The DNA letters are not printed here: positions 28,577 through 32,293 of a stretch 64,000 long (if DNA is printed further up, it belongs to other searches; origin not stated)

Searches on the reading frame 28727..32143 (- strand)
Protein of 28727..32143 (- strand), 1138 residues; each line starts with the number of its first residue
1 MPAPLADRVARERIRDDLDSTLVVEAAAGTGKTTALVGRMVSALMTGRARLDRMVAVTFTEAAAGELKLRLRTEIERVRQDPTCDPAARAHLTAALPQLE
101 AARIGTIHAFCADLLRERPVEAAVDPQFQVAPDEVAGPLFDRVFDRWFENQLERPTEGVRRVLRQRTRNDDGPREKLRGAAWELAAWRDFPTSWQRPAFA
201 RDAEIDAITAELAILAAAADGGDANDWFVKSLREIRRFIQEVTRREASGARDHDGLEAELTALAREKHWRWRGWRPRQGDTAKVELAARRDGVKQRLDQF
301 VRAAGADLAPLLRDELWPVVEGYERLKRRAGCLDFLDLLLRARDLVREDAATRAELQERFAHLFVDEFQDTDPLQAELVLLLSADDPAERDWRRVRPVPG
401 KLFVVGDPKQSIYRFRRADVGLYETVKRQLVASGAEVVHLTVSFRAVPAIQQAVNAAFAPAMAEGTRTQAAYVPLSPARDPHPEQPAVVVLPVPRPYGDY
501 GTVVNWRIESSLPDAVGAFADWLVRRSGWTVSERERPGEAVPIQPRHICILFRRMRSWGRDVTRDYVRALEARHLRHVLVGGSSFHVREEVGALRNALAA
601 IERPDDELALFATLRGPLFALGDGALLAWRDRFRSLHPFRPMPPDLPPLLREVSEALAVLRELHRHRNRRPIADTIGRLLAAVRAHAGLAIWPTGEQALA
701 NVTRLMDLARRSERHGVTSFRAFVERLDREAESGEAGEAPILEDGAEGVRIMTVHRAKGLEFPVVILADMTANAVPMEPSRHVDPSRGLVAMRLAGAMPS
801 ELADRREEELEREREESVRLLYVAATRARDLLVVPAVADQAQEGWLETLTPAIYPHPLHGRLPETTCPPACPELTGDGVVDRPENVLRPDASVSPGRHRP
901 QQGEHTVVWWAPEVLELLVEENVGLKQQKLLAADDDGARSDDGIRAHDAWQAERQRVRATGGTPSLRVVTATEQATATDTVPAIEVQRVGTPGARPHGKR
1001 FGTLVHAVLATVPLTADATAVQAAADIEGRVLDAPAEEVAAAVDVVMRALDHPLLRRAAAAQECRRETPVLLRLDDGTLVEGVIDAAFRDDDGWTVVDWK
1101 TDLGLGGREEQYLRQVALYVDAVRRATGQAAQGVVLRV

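Call 48: search_protein_families(library=pfam, proteins=[window:28727-32143:-])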
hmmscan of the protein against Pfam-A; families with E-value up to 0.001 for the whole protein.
window:28727-32143:- (1138 aa): 6 families
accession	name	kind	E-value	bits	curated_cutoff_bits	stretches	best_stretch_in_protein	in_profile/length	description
PF00580.27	UvrD-helicase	-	1.3e-48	166.5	23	1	18-428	12-268/271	UvrD/REP helicase N-terminal domain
PF13361.12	UvrD_C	-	5.1e-20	72.6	25.6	1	668-834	231-345/350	UvrD-like helicase C-terminal domain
PF13245.12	AAA_19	-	1.9e-13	51.2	25.1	1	20-416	12-134/134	AAA domain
PF13538.12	UvrD_C_2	-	3.9e-13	49.5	27.4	1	749-778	2-33/52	UvrD-like helicase C-terminal domain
PF12705.13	PDDEXK_1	-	3.9e-08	34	22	1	999-1129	35-175/247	PD-(D/E)XK nuclease superfamily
PF01443.25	Viral_helicase1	-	0.00027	21.3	21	0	22-42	1-21/228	Viral superfamily 1 RNA helicase core domain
